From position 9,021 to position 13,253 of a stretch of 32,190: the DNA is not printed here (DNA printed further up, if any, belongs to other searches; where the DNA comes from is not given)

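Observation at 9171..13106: Single-polypeptide Upf1-like helicase + coiled-coil + PLD nuclease + double zinc ribbon: candidate Mokosh/Nhi-like defense or nucleic-acid-surveillance module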

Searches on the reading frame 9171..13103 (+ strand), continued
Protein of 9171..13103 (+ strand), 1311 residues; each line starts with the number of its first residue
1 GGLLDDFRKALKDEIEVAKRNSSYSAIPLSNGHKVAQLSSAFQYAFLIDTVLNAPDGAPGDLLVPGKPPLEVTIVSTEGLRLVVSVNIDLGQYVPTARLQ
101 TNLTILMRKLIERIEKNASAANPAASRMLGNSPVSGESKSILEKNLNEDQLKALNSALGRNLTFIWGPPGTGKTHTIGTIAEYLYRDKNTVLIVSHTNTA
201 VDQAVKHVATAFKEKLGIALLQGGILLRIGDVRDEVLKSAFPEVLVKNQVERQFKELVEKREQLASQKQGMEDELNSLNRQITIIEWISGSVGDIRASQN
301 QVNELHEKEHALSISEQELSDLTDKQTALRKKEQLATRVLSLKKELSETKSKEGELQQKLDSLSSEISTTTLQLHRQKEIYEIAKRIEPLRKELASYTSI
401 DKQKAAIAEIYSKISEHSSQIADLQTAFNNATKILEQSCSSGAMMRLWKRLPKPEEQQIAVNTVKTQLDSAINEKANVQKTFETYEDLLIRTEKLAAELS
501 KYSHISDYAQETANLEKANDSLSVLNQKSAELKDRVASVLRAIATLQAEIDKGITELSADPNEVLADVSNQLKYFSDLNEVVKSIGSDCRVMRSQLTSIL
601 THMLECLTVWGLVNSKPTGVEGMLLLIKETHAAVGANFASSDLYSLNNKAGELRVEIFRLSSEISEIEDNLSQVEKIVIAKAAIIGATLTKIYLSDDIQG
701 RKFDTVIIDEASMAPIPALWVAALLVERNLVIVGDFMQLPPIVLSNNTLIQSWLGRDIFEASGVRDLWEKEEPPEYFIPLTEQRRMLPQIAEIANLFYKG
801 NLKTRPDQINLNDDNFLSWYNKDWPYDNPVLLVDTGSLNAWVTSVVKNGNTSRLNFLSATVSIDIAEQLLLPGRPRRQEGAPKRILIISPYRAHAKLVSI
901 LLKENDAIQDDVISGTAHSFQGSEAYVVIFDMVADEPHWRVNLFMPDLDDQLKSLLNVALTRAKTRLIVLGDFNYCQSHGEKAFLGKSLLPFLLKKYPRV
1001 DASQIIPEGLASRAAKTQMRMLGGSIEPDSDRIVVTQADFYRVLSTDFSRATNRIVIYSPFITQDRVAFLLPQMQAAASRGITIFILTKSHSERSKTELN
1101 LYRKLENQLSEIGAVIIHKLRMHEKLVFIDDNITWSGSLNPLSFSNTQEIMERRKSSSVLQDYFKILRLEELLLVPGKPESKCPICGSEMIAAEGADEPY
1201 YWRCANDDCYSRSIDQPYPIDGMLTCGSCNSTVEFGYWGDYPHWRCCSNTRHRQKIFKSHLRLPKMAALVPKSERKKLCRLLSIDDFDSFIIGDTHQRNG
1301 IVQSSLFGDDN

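Call 63: predict_structure(alignment_id=A3)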
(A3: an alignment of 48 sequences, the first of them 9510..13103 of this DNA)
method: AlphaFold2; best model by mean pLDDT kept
length: 1198 residues; sequences in the alignment: 48
mean_pLDDT: 82.4   pTM: 0.52
mean pLDDT of the five models: 82.4, 82.2, 80.5, 79.0, 78.4
residues with pLDDT >= 90: 250; 70-90: 811; 50-70: 97; < 50: 40
segments of 3 or more residues with pLDDT < 50: 733-738, 910-915, 1027-1034, 1181-1198
pLDDT, mean of each block of 10 residues (from residue 1): 74 93 87 88 95 91 90 92 85 88 86 90 85 90 89 86 83 80 80 77 67 68 79 81 84 84 86 85 83 84 86 86 79 76 83 85 84 86 84 85 85 86 85 81 72 66 70 78 82 81 78 84 78 84 89 88 89 89 86 93 89 94 83 78 88 92 93 89 90 66 88 92 68 49 83 92 81 89 86 88 85 90 60 83 91 92 84 92 92 72 57 50 71 86 85 82 90 89 84 89 87 90 62 59 84 87 86 87 82 83 84 87 89 88 87 88 87 77 35 32
secondary structure, 60 per line:
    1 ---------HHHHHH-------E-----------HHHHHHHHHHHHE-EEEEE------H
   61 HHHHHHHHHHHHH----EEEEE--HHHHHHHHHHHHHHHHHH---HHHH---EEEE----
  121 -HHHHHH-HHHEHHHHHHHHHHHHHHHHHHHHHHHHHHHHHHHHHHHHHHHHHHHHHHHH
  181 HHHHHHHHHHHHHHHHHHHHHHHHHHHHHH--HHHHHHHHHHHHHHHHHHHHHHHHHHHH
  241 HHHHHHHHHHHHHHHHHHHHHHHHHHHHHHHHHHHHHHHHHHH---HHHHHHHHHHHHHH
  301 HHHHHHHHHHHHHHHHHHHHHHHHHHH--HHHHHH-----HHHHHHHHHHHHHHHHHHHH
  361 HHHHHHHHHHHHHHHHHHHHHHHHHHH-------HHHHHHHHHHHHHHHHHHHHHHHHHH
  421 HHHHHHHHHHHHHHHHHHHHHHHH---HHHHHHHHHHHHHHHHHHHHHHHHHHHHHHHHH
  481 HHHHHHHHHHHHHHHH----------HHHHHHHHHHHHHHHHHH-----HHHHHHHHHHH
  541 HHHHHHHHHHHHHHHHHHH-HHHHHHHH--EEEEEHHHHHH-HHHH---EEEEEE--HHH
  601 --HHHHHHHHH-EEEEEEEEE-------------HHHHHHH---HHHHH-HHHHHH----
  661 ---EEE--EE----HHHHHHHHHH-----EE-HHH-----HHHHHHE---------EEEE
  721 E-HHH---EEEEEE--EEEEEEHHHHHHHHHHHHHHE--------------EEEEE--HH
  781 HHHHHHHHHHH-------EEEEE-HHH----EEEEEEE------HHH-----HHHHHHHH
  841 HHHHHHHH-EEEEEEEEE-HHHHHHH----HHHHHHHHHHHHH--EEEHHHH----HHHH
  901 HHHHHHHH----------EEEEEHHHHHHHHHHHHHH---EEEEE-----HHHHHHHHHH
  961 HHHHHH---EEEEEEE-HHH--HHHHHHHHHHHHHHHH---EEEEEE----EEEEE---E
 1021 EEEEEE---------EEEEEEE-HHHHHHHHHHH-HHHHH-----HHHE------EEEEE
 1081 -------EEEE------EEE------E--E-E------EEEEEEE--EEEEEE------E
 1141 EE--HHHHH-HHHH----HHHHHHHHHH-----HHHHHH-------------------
elements in order (helices of 4 or more, strands of 3 or more residues): H10-15 H35-46 E49-53 H60-73 E78-82 H85-102 H106-109 E113-116 H122-127 H133-210 H213-283 H287-327 H330-335 H341-387 H395-444 H448-496 H507-524 H530-559 H561-568 E571-575 H576-581 H583-586 E590-595 H603-611 E613-621 H635-641 H645-649 H651-656 E664-666 H675-684 H701-706 E717-721 E729-734 E737-742 H743-756 E772-776 H779-791 E799-803 E812-818 H833-848 E850-858 H860-866 H871-883 E886-888 H889-892 H897-908 E919-923 H924-937 E941-945 H951-966 E970-976 H983-998 E1002-1007 E1012-1016 E1020-1026 E1036-1042 H1044-1054 H1056-1060 E1076-1080 E1088-1091 E1098-1100 E1119-1125 E1128-1133 E1140-1142 H1145-1149 H1151-1154 H1159-1168 H1174-1179

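Call 66: fold_search(model_id=the predicted structure, library=pdb)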
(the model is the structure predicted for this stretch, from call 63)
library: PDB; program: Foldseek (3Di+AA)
matches with E <= 10: 994; with E <= 0.001: 108
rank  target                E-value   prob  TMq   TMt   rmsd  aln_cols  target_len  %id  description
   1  8ftm_B                2.2e-14  1.00  0.30  0.47  28.5       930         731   16  Setx-ssRNA-ADP-SO4 complex (released 2023-10-25)
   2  8ftm_A                2.9e-13  1.00  0.30  0.48  27.5       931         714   15  Setx-ssRNA-ADP-SO4 complex (released 2023-10-25)
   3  9l5s_Y                3.1e-13  1.00  0.29  0.26  42.4       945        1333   13  Cryo-EM structure of the thermophile spliceosome (state B*Q1) (released 2025-03-12)
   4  5ean_A                1.3e-12  1.00  0.21  0.24   6.2       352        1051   24  Crystal structure of Dna2 in complex with a 5' overhang DNA (released 2015-11-18)
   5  9l5t_Y                1.3e-12  1.00  0.29  0.26  43.0       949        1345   13  Cryo-EM structure of the thermophile spliceosome (state B*Q2) (released 2025-03-12)
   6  5eaw_A                2.3e-12  1.00  0.21  0.24   7.1       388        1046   22  Crystal structure of Dna2 nuclease-helicase (released 2015-11-18)
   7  8ro2_Q                2.3e-12  1.00  0.29  0.25  42.1       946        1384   12  Integrative Structure of the human intron lariat Spliceosome (ILS'') (released 2024-09-18)
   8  4b3g_B                3.0e-12  1.00  0.23  0.43  17.4       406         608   22  crystal structure of Ighmbp2 helicase in complex with RNA (released 2012-09-26)
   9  4b3g_A                3.1e-12  1.00  0.22  0.41  10.2       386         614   21  crystal structure of Ighmbp2 helicase in complex with RNA (released 2012-09-26)
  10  8ram_O                3.4e-12  1.00  0.23  0.38   7.8       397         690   23  Structure of Sen1 bound RNA Polymerase II pre-termination complex (released 2024-10-30)
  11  8rd3_A                6.0e-12  1.00  0.22  0.40   6.3       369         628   23  Crystal structure of Saccharomyces cerevisiae Nmd4 protein bound to Upf1 helicase domain (released 2024-08-14)
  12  5mqf_U                9.9e-12  1.00  0.29  0.27  37.6       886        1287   14  Cryo-EM structure of a human spliceosome activated for step 2 of splicing (C* complex) (released 2017-03-22)
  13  5eax_A                1.1e-11  1.00  0.22  0.25   6.8       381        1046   24  Crystal structure of Dna2 in complex with an ssDNA (released 2015-11-18)
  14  6ff7_U                2.0e-11  1.00  0.29  0.26  37.1       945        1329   14  human Bact spliceosome core structure (released 2019-03-13)
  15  5z56_Q                2.5e-11  1.00  0.29  0.26  37.0       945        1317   14  cryo-EM structure of a human activated spliceosome (mature Bact) at 5.1 angstrom. (released 2018-09-19)
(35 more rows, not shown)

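Call 70: find_related_loci(query=A2, collection=genome_contigs, flank=8000)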
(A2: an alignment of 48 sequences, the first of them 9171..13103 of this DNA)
Query A2 (1311 aa) in genome_contigs; peptide patterns used: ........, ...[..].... (x = any residue, [..] = any of these).
600 stretches matched a pattern (row limit reached: there are more); 65 encode a relative of the query (tblastn E <= 1e-3); 65 distinct loci.
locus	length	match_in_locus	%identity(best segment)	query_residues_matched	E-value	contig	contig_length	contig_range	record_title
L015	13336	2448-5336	29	9-1209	3e-63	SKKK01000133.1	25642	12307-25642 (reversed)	MAG: Planctomycetaceae bacterium isolate CSSed162cmA_153 CSSed16-2cmA-3156, whole genome shotgun sequence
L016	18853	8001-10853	29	9-1206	8e-63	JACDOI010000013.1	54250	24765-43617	MAG: Bacillota bacterium isolate GB_MAG17_124 c_000000000466, whole genome shotgun sequence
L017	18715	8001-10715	30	9-1166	2e-61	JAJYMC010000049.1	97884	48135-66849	MAG: Bacillota bacterium isolate DBS2-4.bin104 NODE_288_length_97884_cov_2.21121, whole genome shotgun sequence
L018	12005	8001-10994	32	1-1175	2e-58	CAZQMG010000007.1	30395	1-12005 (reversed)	MAG TPA_asm: uncultured Clostridia bacterium isolate binchicken_co262_90 genome assembly, contig: NODE_1352_length_30395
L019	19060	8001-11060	28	7-1255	8e-54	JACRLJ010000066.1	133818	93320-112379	MAG: Candidatus Hydrogenedentota bacterium isolate NC_groundwater_1878_Pr3_B-0.1um_59_9 SR2-18-B1_coassembly_3495, whole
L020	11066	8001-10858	38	46-1226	2e-47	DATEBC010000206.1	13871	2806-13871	MAG TPA_asm: Sedimentisphaerales bacterium isolate SMAG_U8234 k141_53567, whole genome shotgun sequence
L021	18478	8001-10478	28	81-1153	2e-44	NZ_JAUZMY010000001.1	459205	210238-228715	Nocardiopsis codii strain CT-R113 NODE_1_length_459205_cov_25.896026, whole genome shotgun sequence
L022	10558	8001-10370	26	10-1216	1e-42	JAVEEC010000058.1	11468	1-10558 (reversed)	MAG: Frankiaceae bacterium isolate BP_191 scaffold_866520, whole genome shotgun sequence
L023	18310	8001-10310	27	4-1196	2e-41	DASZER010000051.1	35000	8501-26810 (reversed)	MAG TPA_asm: Frankiaceae bacterium isolate SMAG_U6499 k141_431792, whole genome shotgun sequence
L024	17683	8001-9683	33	25-975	5e-40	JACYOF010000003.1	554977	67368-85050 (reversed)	Bacillus thuringiensis strain s1930 strain_1930_contig3, whole genome shotgun sequence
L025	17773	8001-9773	33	4-989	1e-39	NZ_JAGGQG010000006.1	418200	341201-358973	Bacillus sp. ISL-18 ISL18_7, whole genome shotgun sequence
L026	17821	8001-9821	31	3-1005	1e-39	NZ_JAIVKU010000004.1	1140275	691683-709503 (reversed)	Guptibacillus hwajinpoensis strain SaN0-1 SaN0-1_ctg004, whole genome shotgun sequence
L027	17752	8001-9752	30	4-979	1e-36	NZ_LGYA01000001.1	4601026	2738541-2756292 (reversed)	Peribacillus butanolivorans strain DSM 18926 super1, whole genome shotgun sequence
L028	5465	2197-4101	30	3-975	1e-33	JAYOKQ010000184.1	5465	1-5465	MAG: Gemmatimonadota bacterium isolate 139572_S173_metabat_bins_2.tsv.085 NODE_11684_length_5465_cov_4.158410, whole gen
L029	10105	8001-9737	33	70-992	4e-33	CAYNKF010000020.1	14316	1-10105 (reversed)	MAG TPA_asm: uncultured Balneolaceae bacterium isolate binchicken_co218_25 genome assembly, contig: NODE_4499_length_143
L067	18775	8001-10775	26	150-1212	4e-36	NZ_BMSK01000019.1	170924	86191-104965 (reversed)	Streptomyces eurythermus strain JCM 4206 sequence19, whole genome shotgun sequence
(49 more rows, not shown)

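Call 72: find_encoding_contigs(protein=P0022, flank=8000, max_places=1)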
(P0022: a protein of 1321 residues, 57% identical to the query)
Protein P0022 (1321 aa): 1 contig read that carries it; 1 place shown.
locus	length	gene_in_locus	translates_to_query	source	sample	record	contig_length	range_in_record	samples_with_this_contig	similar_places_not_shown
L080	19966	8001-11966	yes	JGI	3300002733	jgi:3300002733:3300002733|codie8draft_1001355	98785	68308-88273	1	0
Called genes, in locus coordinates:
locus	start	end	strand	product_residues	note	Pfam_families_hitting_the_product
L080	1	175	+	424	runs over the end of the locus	PF00926:DHBP_synthase, PF00925:GTP_cyclohydro2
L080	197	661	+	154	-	PF00885:DMRL_synthase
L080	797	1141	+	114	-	PF01050:MannoseP_isomer, PF07883:Cupin_2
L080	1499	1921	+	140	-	PF02082:Rrf2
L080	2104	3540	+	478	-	PF00749:tRNA-synt_1c, PF19269:Anticodon_2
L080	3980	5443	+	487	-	PF00149:Metallophos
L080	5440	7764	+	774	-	PF13589:HATPase_c_3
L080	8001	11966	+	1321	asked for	PF04851:ResIII (weak), PF13086:AAA_11, PF13604:AAA_30 (faint), PF01443:Viral_helicase1 (faint), PF05127:NAT10_TcmA_helicase (faint), PF13245:AAA_19 (faint), PF13087:AAA_12, PF13091:PLDc_2, +1 more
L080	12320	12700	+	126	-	-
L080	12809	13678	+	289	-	PF00753:Lactamase_B, PF23023:Anti-Pycsar_Apyc1, PF12706:Lactamase_B_2 (weak)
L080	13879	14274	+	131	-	PF12840:HTH_20 (weak), PF01022:HTH_5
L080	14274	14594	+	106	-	PF02635:DsrE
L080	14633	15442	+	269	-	PF01925:TauE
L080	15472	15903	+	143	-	PF13686:DrsE_2 (faint)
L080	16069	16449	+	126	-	PF01022:HTH_5, PF12840:HTH_20, PF21476:PF0610-like_N (weak), PF01978:TrmB (weak), PF12802:MarR_2 (faint)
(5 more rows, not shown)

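Call 73: find_encoding_contigs(protein=P0095, flank=8000, max_places=1)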
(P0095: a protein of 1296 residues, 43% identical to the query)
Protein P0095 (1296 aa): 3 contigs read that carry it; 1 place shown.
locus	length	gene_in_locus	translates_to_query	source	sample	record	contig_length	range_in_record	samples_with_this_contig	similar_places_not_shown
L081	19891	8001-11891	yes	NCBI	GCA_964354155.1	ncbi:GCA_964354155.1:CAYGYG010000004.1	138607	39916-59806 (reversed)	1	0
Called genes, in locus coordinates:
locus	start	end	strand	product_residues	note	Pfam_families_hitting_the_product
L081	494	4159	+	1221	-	PF00041:fn3 (weak), PF18962:Por_Secre_tail, PF13860:FlgD_ig (weak)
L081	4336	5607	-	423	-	-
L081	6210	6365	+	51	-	-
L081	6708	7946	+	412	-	-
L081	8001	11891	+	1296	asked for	PF04851:ResIII (weak), PF13086:AAA_11, PF13245:AAA_19 (faint), PF13604:AAA_30 (faint), PF13086:AAA_11, PF13538:UvrD_C_2 (faint), PF13087:AAA_12, PF13091:PLDc_2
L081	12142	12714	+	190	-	-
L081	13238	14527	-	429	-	PF13487:HD_5, PF01966:HD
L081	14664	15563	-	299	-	PF00892:EamA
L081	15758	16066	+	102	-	PF12840:HTH_20 (weak), PF01022:HTH_5, PF09339:HTH_IclR (weak)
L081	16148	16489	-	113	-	PF02311:AraC_binding (weak), PF07883:Cupin_2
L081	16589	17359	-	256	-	PF09335:VTT_dom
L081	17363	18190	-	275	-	PF04055:Radical_SAM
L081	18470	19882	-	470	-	PF00662:Proton_antipo_N, PF00361:Proton_antipo_M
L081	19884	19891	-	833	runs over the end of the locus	PF00361:Proton_antipo_M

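Call 74: find_encoding_contigs(protein=P0087, flank=8000, max_places=1)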
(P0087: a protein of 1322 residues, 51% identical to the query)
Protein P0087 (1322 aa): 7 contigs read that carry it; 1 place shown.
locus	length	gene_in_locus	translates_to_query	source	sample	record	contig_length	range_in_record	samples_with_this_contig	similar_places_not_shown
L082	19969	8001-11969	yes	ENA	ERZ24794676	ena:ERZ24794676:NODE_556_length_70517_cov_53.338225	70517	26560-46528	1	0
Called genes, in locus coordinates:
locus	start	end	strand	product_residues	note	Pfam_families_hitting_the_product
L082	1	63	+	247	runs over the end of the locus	PF04250:DUF429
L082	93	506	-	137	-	-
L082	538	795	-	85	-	-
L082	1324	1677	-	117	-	-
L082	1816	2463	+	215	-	PF25084:LbH_EIF2B (weak), PF25087:GMPPB_C (faint), PF00132:Hexapep (faint)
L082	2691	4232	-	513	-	PF00587:tRNA-synt_2b, PF03129:HGTP_anticodon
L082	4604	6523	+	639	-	PF02784:Orn_Arg_deC_N, PF17810:Arg_decarb_HB, PF17944:Arg_decarbox_C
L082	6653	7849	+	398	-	PF03435:Sacchrp_dh_NADP, PF16653:Sacchrp_dh_C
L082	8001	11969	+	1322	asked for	PF04851:ResIII, PF13086:AAA_11, PF13604:AAA_30, PF05127:NAT10_TcmA_helicase (faint), PF13245:AAA_19 (weak), PF13086:AAA_11, PF13087:AAA_12, PF13091:PLDc_2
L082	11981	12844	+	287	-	PF02498:Bro-N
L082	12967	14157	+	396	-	PF00890:FAD_binding_2 (weak), PF01266:DAO (faint), PF01946:Thi4 (weak), PF03486:HI0933_like, PF05834:Lycopene_cycl (faint), PF07992:Pyr_redox_2 (faint), PF13450:NAD_binding_8 (faint), PF22780:HI0933_like_1st, +1 more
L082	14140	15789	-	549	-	PF00916:Sulfate_transp, PF01740:STAS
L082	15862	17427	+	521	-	PF28550:DUF8436, PF00890:FAD_binding_2 (weak), PF01494:FAD_binding_3 (weak), PF03486:HI0933_like (faint), PF07992:Pyr_redox_2 (faint), PF13450:NAD_binding_8 (weak), PF01266:DAO (weak), PF21688:FAD-depend_C, +1 more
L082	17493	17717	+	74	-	PF01176:eIF-1a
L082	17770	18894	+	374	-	PF00278:Orn_DAP_Arg_deC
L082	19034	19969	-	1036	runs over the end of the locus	PF00873:ACR_tran, PF03176:MMPL (weak)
